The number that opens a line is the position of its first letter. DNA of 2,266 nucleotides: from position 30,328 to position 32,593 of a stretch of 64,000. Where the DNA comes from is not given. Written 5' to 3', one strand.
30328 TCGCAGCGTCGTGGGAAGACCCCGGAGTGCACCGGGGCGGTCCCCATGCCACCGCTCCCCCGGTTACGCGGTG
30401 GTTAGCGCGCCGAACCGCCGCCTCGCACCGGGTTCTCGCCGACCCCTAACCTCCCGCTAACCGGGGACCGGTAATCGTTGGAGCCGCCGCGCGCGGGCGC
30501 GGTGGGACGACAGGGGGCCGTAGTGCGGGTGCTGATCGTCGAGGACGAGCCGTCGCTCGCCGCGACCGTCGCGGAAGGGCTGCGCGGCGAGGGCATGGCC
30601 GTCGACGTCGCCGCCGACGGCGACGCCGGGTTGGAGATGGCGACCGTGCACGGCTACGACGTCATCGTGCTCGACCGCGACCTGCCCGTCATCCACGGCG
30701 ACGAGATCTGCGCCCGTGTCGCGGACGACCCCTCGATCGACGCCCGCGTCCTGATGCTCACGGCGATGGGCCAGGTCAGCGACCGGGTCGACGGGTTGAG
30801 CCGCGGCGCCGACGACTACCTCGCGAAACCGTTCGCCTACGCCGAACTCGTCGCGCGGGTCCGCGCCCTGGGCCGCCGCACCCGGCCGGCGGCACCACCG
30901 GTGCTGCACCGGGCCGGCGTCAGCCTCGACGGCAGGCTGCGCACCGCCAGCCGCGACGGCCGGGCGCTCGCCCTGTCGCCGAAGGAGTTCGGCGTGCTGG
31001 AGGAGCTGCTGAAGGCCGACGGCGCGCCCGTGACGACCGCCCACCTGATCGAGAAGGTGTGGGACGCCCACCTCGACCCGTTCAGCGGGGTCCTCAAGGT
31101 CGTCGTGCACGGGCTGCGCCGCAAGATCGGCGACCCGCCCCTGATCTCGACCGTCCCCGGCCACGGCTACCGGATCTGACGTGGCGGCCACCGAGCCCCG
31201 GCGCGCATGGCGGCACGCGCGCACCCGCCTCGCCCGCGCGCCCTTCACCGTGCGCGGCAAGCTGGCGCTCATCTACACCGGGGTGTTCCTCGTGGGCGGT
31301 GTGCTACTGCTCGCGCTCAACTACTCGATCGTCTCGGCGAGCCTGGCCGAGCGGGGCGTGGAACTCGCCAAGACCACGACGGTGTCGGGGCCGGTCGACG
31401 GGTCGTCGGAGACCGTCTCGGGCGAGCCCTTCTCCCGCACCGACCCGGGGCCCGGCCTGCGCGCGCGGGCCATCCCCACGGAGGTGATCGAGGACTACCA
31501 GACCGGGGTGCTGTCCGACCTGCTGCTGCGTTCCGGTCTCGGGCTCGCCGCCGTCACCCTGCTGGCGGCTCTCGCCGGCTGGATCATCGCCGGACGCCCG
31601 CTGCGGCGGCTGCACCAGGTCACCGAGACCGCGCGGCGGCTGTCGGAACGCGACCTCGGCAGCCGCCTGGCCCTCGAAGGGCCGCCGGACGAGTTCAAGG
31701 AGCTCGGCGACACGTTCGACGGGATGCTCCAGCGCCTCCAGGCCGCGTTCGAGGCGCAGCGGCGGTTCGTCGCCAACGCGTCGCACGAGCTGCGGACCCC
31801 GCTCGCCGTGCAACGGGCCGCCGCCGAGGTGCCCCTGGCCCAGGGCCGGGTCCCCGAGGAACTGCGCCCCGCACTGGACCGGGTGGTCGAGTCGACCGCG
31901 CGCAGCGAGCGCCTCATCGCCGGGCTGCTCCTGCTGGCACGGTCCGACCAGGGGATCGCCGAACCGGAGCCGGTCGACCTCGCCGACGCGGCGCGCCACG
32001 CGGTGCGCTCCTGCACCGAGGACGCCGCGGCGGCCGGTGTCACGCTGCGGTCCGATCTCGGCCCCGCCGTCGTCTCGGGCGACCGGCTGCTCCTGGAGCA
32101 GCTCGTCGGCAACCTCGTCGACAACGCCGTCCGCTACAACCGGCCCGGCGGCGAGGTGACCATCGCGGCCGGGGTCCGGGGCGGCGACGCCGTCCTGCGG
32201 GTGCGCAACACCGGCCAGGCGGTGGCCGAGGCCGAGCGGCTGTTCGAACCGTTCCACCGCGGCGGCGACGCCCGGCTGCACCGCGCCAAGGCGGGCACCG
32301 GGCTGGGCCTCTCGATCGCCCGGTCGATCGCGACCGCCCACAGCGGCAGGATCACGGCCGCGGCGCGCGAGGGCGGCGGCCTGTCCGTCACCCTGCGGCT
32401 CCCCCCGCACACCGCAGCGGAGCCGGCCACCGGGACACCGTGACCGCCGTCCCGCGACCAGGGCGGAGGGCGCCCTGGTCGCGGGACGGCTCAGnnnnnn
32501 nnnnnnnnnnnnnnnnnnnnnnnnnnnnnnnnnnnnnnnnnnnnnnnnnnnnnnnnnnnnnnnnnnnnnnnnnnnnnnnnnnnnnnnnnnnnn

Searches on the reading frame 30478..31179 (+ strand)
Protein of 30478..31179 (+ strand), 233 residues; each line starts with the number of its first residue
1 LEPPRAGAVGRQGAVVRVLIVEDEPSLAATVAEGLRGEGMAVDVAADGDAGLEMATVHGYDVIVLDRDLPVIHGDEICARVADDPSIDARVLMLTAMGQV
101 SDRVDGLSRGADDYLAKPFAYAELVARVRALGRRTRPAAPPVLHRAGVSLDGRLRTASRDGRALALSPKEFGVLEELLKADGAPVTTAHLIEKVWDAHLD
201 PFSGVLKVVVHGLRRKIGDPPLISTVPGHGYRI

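Call 73: search_protein_families(library=pfam, proteins=[window:30478-31179:+], max_evalue=0.001)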
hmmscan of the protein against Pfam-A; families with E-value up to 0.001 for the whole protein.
window:30478-31179:+ (233 aa): 2 families
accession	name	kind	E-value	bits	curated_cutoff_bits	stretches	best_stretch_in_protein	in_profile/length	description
PF00072.30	Response_reg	-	1.7e-24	86.5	30.2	1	18-129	1-111/111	Response regulator receiver domain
PF00486.34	Trans_reg_C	-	7.3e-17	61.7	26.2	1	161-233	1-77/77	Transcriptional regulatory protein, C terminal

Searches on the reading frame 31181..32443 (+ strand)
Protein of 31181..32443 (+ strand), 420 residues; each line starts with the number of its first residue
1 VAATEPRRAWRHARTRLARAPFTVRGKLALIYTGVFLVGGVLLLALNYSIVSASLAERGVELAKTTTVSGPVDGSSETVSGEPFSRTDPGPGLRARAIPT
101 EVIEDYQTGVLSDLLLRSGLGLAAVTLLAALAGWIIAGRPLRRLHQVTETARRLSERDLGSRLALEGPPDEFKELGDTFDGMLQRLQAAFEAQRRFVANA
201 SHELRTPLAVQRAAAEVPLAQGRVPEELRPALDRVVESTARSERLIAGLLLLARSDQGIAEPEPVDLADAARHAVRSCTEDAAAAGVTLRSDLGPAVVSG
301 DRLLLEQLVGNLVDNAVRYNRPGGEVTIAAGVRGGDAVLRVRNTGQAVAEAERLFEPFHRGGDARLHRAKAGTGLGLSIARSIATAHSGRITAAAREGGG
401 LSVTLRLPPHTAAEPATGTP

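Call 73: search_protein_families(library=pfam, proteins=[window:31181-32443:+], max_evalue=0.001)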
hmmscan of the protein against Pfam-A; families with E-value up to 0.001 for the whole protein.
window:31181-32443:+ (420 aa): 3 families
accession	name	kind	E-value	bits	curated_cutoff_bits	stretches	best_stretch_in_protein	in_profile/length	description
PF02518.31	HATPase_c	-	4e-24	85.6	26.4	1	300-409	1-109/111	Histidine kinase-, DNA gyrase B-, and HSP90-like ATPase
PF00512.31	HisKA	-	3.9e-15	56.1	26.9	1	192-258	1-66/66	His Kinase A (phospho-acceptor) domain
PF00672.30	HAMP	-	1.2e-09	38.8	25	1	141-188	7-53/53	HAMP domain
